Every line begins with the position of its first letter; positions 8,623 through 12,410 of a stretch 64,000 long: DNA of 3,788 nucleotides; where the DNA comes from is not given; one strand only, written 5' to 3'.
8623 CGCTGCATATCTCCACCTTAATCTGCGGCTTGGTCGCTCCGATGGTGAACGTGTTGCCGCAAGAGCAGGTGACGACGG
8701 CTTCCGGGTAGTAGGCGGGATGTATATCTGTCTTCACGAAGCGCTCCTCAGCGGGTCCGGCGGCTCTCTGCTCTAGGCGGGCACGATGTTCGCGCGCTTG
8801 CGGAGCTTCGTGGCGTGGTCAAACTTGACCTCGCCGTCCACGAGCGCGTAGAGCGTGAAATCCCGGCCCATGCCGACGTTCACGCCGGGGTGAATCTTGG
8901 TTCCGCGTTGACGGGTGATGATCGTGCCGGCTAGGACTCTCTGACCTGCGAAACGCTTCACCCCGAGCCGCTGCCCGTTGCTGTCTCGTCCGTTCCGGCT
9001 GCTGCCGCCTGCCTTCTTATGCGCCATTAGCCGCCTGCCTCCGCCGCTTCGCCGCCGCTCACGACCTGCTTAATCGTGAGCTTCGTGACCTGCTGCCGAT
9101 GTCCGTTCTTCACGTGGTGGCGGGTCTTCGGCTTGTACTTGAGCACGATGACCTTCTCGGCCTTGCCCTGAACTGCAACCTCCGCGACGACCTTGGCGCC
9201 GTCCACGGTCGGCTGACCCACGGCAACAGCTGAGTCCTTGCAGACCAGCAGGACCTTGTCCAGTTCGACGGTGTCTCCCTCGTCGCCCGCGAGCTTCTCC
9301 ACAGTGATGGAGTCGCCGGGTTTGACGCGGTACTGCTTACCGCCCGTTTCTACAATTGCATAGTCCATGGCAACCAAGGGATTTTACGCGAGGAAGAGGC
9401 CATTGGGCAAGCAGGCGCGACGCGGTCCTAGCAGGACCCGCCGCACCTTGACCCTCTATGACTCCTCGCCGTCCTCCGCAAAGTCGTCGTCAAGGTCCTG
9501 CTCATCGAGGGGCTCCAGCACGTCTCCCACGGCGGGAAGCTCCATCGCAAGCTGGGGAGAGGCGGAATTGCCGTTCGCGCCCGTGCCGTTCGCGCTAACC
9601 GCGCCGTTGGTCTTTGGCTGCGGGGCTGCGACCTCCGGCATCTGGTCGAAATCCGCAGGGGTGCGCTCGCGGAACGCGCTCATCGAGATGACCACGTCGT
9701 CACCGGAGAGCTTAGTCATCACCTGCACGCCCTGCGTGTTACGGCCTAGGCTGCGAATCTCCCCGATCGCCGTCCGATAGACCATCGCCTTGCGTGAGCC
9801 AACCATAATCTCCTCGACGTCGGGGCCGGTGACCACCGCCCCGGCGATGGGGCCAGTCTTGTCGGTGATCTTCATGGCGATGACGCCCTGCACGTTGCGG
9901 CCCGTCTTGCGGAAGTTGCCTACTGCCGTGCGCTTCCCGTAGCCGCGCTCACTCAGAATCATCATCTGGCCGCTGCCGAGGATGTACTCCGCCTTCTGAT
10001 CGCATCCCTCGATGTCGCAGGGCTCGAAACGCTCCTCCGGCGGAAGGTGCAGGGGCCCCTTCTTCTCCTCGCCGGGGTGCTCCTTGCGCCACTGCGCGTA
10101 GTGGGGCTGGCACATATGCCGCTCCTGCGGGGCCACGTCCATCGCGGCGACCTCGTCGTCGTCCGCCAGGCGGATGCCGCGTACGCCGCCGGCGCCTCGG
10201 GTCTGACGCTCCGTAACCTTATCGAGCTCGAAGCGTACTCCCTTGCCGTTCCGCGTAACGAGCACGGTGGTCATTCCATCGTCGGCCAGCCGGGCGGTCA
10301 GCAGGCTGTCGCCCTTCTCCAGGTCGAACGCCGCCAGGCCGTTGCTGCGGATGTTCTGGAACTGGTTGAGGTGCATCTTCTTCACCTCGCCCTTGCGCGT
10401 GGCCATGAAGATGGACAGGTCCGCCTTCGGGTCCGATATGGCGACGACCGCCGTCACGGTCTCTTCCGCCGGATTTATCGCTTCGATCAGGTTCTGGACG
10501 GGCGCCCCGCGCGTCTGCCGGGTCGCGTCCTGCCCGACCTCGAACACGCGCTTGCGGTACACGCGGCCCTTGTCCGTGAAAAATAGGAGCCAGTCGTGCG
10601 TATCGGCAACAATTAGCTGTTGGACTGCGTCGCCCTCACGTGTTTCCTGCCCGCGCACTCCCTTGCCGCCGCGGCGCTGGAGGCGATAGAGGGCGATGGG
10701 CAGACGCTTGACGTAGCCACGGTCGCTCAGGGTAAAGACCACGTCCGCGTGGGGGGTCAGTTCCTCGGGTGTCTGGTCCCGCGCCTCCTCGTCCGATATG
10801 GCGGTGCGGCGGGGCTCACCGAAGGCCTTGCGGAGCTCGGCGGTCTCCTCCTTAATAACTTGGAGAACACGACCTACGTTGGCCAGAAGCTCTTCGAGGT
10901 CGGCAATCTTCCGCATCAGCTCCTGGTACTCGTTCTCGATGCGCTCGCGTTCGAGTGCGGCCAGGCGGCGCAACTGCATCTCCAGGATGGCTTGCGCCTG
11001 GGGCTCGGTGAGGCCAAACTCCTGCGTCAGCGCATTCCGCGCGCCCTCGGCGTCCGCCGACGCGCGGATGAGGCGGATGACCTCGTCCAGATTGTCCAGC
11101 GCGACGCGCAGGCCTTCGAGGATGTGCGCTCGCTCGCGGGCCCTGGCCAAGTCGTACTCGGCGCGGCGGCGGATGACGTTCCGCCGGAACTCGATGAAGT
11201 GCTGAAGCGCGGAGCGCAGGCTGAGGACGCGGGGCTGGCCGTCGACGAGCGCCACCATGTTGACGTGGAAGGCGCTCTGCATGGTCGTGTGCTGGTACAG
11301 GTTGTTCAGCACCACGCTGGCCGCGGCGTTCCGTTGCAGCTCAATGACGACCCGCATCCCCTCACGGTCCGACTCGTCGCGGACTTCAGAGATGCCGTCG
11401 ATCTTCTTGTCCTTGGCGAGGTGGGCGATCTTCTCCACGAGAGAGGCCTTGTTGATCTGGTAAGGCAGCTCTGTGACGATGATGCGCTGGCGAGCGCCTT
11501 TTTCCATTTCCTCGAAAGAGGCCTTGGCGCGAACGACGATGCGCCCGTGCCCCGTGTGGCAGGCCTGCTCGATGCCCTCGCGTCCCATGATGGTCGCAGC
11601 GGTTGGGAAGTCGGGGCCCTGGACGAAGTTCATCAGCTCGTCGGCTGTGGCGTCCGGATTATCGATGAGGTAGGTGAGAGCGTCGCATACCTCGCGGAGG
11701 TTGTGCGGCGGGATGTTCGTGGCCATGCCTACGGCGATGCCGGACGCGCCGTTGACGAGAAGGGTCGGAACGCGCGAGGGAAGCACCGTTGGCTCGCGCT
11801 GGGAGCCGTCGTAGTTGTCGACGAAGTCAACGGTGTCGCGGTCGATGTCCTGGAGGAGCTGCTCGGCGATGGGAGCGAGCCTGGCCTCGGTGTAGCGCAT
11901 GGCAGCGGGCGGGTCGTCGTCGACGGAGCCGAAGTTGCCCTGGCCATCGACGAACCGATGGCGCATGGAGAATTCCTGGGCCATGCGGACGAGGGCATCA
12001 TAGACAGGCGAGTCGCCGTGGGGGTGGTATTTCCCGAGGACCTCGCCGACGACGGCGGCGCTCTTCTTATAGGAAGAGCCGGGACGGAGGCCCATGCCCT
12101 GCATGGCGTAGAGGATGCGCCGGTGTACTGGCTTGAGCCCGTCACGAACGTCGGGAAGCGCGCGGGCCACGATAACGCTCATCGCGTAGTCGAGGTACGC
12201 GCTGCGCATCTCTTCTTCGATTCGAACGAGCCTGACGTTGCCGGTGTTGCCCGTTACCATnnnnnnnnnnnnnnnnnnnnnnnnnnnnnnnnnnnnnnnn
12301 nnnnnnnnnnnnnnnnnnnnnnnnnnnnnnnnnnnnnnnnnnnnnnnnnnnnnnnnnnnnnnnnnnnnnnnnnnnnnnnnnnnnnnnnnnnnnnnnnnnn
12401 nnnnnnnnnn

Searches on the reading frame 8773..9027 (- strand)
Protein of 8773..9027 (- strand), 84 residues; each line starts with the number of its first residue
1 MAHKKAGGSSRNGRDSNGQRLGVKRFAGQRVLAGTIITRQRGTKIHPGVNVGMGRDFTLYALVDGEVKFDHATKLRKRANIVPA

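Call 55: find_encoding_contigs(protein=window:8773-9027:-, flank=10000, max_places=10)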
Protein window:8773-9027:- (84 aa): 18 contigs read that carry it; 10 places shown.
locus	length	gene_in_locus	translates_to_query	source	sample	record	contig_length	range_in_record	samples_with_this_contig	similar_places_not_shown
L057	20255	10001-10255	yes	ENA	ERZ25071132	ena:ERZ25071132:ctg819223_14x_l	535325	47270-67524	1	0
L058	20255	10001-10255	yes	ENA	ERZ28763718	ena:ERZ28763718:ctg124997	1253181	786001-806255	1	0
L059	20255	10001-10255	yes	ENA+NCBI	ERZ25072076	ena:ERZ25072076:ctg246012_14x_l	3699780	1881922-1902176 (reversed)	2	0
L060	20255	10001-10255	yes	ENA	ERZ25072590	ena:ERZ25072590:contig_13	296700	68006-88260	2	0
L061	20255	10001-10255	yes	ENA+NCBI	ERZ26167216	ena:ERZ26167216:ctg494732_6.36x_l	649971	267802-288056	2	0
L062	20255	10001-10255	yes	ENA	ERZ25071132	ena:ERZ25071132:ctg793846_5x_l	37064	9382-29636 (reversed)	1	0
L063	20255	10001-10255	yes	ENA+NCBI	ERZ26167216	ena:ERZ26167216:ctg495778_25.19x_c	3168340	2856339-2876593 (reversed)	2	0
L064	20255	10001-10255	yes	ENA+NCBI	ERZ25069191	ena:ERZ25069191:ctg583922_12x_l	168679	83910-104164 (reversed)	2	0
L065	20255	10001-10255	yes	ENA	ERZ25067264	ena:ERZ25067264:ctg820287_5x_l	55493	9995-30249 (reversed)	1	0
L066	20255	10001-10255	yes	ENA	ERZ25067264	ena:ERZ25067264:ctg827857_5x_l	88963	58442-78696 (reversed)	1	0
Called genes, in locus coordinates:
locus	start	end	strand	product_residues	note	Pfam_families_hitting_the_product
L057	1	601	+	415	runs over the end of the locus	PF02636:Methyltransf_28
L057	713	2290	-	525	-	PF00501:AMP-binding, PF13193:AMP-binding_C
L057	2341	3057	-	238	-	PF00378:ECH_1, PF16113:ECH_2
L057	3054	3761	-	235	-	PF00378:ECH_1, PF16113:ECH_2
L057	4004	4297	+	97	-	PF00166:Cpn10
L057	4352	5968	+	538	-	PF00118:Cpn60_TCP1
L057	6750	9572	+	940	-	PF00521:DNA_topoisoIV, PF03989:DNA_gyraseA_C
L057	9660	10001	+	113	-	PF00829:Ribosomal_L21p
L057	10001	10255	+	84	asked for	PF01016:Ribosomal_L27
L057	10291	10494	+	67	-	PF01197:Ribosomal_L31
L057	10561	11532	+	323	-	PF07136:DUF1385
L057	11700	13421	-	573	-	PF02463:SMC_N, PF13476:AAA_23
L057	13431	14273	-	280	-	PF00892:EamA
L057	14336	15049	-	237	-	PF01411:tRNA-synt_2c, PF07973:tRNA_SAD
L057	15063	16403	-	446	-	PF03972:MmgE_PrpD_N, PF19305:MmgE_PrpD_C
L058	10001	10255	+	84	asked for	PF01016:Ribosomal_L27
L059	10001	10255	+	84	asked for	PF01016:Ribosomal_L27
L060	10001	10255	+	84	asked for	PF01016:Ribosomal_L27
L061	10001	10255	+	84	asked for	PF01016:Ribosomal_L27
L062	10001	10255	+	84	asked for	PF01016:Ribosomal_L27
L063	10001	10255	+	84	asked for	PF01016:Ribosomal_L27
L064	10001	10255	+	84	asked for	PF01016:Ribosomal_L27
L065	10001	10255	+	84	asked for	PF01016:Ribosomal_L27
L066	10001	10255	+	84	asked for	PF01016:Ribosomal_L27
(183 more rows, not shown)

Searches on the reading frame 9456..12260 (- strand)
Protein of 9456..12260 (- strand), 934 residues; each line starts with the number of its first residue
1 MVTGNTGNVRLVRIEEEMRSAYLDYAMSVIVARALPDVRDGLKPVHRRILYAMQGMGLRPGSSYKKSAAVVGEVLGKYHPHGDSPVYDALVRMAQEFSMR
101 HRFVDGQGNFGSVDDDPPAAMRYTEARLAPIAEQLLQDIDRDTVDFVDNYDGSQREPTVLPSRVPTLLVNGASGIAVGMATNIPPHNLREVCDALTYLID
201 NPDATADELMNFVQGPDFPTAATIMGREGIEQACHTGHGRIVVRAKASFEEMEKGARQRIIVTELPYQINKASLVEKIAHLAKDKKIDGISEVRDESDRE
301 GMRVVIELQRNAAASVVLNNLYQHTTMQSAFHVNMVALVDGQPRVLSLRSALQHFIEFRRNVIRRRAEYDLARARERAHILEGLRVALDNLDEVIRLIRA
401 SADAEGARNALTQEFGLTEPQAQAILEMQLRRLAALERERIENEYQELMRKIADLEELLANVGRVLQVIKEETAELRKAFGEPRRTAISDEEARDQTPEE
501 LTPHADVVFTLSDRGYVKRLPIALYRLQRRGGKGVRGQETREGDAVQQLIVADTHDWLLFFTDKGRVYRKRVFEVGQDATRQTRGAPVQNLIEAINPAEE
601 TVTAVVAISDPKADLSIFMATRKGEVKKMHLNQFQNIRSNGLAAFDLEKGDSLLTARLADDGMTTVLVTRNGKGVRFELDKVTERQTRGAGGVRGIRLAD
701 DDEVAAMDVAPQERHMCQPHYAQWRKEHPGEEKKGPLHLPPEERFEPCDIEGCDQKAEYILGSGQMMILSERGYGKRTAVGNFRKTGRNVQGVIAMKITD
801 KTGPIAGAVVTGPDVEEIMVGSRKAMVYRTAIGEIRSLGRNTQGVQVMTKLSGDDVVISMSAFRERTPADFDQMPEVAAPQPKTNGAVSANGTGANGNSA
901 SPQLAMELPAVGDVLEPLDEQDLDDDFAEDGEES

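Call 17: search_protein_families(library=pfam, proteins=[window:9456-12260:-], max_evalue=0.001)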
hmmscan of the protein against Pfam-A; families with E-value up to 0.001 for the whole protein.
window:9456-12260:- (934 aa): 2 families
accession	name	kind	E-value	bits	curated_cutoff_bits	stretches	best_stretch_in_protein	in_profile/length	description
PF00521.26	DNA_topoisoIV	-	1.3e-165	551.9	31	1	33-472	1-430/432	DNA gyrase/topoisomerase IV, subunit A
PF03989.18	DNA_gyraseA_C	-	1.8e-54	181.4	27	5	506-552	1-47/48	DNA gyrase C-terminal domain, beta-propeller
